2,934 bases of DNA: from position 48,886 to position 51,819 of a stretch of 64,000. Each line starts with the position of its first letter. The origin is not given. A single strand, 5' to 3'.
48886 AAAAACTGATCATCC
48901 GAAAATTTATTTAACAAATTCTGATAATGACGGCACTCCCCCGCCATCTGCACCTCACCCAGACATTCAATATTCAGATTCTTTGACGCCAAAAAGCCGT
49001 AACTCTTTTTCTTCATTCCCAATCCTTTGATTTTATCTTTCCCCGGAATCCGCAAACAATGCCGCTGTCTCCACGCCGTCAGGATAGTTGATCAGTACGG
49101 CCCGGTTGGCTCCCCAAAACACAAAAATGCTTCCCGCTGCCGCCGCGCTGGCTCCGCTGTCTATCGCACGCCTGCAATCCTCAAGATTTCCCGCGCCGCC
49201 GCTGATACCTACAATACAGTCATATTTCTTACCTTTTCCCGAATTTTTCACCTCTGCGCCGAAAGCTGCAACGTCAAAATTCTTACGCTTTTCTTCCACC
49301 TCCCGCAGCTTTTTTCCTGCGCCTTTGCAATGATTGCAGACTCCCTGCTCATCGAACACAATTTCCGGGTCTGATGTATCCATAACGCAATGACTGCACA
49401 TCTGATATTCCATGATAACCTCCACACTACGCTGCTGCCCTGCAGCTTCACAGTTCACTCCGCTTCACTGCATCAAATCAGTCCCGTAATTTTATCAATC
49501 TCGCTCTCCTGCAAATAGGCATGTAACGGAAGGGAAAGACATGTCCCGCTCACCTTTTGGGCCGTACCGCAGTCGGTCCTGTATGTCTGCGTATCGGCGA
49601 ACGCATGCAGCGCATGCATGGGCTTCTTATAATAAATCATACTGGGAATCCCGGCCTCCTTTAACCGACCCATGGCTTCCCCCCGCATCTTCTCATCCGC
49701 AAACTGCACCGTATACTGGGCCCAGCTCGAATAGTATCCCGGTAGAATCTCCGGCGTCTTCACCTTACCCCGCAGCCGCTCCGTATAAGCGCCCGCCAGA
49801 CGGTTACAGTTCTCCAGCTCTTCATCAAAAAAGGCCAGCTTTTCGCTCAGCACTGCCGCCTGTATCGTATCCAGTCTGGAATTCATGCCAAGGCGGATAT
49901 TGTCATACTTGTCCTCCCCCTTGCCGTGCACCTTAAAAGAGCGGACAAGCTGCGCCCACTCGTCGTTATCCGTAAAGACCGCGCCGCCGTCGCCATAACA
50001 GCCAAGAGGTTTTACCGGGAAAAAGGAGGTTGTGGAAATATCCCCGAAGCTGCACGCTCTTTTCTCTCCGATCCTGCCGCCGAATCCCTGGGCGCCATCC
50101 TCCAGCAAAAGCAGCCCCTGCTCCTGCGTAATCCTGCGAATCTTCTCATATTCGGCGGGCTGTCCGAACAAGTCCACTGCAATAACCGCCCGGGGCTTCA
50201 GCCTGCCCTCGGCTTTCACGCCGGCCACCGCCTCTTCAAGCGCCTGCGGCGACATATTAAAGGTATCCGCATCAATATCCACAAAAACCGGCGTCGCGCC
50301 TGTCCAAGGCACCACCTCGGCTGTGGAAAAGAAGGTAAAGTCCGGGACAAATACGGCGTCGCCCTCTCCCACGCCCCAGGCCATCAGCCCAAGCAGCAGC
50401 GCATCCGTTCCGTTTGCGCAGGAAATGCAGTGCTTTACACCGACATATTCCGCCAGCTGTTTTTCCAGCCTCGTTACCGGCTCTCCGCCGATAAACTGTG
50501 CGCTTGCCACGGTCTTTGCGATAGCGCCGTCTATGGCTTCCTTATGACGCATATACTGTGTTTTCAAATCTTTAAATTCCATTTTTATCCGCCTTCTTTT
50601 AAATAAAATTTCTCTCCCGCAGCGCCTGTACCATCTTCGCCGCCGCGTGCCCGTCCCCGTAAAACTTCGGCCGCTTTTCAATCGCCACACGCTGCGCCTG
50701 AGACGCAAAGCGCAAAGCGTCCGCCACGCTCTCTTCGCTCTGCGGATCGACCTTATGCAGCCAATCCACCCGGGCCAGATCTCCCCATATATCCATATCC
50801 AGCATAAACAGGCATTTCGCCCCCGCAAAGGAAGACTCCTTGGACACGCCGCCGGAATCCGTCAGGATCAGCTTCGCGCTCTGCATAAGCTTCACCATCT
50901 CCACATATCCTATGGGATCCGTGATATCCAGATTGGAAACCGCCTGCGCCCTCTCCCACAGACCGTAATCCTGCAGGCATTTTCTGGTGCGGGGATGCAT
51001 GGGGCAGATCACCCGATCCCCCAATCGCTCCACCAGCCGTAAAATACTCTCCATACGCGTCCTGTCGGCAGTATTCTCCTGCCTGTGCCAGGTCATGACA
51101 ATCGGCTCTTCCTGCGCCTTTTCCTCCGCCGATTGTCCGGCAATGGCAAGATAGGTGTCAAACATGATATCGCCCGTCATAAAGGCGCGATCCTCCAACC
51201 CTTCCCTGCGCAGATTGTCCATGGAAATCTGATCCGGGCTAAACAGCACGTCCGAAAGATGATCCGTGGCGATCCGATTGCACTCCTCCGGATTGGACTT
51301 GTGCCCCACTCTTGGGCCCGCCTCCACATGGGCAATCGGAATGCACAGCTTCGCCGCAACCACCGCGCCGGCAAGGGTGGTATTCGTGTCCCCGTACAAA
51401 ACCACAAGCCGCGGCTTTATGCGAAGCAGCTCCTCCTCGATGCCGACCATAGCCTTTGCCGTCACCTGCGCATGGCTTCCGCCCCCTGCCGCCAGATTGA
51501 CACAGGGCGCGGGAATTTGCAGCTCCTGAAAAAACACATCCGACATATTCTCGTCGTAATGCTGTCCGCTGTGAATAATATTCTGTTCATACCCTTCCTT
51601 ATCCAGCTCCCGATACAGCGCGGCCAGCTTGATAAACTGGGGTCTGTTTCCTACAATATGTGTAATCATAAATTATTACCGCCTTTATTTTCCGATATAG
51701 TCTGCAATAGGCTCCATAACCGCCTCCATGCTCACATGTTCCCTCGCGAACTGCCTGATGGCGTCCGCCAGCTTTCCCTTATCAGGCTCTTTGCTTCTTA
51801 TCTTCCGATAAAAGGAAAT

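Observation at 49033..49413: In-frame deletion relic fusing an N-acetyl-sugar amidotransferase N-terminus to a HisF-like C-terminus at a shared SGG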

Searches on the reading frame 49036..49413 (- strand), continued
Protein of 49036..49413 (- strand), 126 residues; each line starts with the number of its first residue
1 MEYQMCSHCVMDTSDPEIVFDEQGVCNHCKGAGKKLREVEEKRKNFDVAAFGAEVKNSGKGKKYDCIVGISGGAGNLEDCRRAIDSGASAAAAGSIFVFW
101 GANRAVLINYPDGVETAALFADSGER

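Call 51: search_solved_structures(query=window:49036-49413:-, max_evalue=1, show_alignments=3)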
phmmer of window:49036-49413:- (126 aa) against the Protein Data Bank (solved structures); distinct sequences matched with E-value up to 1: 6.
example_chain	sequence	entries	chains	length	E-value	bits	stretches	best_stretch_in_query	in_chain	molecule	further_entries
2w6r_A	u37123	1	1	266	0.00038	24.2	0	70-102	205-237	IMIDAZOLE GLYCEROL PHOSPHATE SYNTHASE SUBUNIT HISF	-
1ka9_F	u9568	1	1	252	0.0013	22.5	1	70-100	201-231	imidazole glycerol phosphate synthase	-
2lle_A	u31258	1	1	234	0.21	15.3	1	70-100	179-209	Chemotaxis protein CheY, Imidazole glycerol phosphate synthase subunit HisF chimera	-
8wex_A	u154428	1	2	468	0.21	15.3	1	17-75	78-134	N-acetyl sugar amidotransferase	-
4evz_A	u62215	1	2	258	0.78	13.5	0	68-100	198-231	HisF-LUCA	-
1h5y_A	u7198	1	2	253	0.86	13.3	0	69-102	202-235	HISF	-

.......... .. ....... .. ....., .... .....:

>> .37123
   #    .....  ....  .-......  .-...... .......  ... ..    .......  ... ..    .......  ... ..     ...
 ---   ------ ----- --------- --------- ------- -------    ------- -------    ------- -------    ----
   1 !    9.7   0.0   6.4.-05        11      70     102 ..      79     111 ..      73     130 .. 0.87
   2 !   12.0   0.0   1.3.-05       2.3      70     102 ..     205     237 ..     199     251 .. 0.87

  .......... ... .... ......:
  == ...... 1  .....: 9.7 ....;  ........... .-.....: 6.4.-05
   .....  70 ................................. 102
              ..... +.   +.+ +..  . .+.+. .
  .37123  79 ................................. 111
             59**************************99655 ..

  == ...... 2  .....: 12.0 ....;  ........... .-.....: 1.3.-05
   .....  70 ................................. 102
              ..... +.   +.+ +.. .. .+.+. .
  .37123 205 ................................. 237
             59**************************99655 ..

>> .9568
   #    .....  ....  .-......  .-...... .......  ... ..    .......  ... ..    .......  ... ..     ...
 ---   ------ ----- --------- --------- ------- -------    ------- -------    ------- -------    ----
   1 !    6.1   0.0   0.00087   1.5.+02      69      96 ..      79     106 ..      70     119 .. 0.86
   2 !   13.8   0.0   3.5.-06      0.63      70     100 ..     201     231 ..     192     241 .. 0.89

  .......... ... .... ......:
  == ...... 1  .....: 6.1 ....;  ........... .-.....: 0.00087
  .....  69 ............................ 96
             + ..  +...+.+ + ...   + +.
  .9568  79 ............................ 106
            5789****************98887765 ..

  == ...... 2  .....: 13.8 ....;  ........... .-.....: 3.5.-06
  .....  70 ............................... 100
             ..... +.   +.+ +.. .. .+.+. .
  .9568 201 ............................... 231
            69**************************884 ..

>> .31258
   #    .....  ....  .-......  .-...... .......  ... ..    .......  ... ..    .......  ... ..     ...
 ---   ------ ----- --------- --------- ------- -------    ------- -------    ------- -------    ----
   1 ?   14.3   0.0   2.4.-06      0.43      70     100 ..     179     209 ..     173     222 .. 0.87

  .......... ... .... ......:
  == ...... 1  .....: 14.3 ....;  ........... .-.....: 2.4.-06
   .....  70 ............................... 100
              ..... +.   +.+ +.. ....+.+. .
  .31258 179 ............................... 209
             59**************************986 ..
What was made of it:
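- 49033..49195 (-): hisF-like (AglZ/WbuZ) remnant: the last 53 codons (Ala74-Arg126) plus the native stop. Aligns to HisF residues 201-231 in PDB chains 1ka9_F and 2w6r_A (call 51).
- On AglZ/HisF2 or WbuZ cyclase-like subunit (NF038364 / TIGR03572): It aligns only to HisF residues 201-231 (call 51).
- Checked: PDB HisF chains align at their residues 201-231 (call 51).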

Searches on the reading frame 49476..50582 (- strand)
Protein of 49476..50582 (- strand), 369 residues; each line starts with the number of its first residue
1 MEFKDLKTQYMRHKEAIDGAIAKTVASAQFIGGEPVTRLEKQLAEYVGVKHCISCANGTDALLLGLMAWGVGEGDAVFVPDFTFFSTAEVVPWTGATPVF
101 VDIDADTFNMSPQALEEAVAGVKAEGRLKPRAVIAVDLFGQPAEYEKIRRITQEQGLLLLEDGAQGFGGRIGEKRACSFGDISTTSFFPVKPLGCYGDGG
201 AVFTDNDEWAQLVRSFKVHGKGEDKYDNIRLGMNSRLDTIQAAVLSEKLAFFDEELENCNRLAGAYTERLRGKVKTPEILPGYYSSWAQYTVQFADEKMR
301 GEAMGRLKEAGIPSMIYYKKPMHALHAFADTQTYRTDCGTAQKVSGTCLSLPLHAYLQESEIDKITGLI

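Call 23: search_protein_families(library=ncbifam, proteins=[window:49476-50582:-], max_evalue=0.00001)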
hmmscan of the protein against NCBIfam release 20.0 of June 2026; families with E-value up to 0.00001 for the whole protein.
window:49476-50582:- (369 aa): 7 families
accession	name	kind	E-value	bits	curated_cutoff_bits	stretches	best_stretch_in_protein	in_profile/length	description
TIGR03588.1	PseC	equivalog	1.6e-60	205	423.5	1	20-366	16-373/380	UDP-4-amino-4,6-dideoxy-N-acetyl-beta-L-altrosamine transaminase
TIGR04181.1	NHT_00031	hypoth_equivalog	4.2e-52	177.2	420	1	32-352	28-357/359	LegC family aminotransferase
TIGR04427.1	PLP_DesI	equivalog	1.9e-41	142.5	650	1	32-368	50-378/390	dTDP-4-dehydro-6-deoxyglucose aminotransferase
NF008658.2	PRK11658.1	equivalog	8e-41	139.9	631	1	20-366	19-370/379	UDP-4-amino-4-deoxy-L-arabinose aminotransferase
NF008687.0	PRK11706.1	equivalog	1.6e-40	139.1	375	1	20-366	16-367/375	dTDP-4-amino-4,6-dideoxygalactose transaminase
TIGR02379.1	ECA_wecE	subfamily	1.1e-30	106.6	434.85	1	20-366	16-368/376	dTDP-4-amino-4,6-dideoxy-D-glucose transaminase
NF011936.0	PRK15407.1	equivalog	3.4e-28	98.5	423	1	33-221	64-252/440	lipopolysaccharide biosynthesis protein RfbH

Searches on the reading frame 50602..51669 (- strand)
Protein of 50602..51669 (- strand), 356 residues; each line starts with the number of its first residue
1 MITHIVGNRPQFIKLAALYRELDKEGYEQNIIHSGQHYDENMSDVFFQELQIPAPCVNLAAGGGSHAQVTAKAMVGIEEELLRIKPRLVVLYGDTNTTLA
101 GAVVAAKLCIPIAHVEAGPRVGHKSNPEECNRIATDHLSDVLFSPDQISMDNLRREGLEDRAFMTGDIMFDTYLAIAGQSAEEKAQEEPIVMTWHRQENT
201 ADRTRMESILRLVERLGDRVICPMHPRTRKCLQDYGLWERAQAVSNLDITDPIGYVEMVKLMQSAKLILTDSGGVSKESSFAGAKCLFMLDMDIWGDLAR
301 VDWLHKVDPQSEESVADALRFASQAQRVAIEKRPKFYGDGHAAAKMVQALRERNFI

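Call 23: search_protein_families(library=ncbifam, proteins=[window:50602-51669:-], max_evalue=0.00001)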
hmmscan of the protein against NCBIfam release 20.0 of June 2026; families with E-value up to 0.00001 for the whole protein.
window:50602-51669:- (356 aa): 2 families
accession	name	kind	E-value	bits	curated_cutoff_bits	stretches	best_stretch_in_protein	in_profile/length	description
TIGR00236.1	wecB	equivalog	2.3e-70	237.6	210.15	1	2-352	3-364/366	non-hydrolyzing UDP-N-acetylglucosamine 2-epimerase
TIGR03568.1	NeuC_NnaA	equivalog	9.3e-13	47.8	235.9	1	2-222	3-238/365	UDP-N-acetylglucosamine 2-epimerase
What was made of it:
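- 50599..51669 (-): WecB-type non-hydrolysing UDP-GlcNAc 2-epimerase (356 aa), part of the same conserved block. TIGR00236 scores 237.6 bits against a cut-off of 210.15 (call 23).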
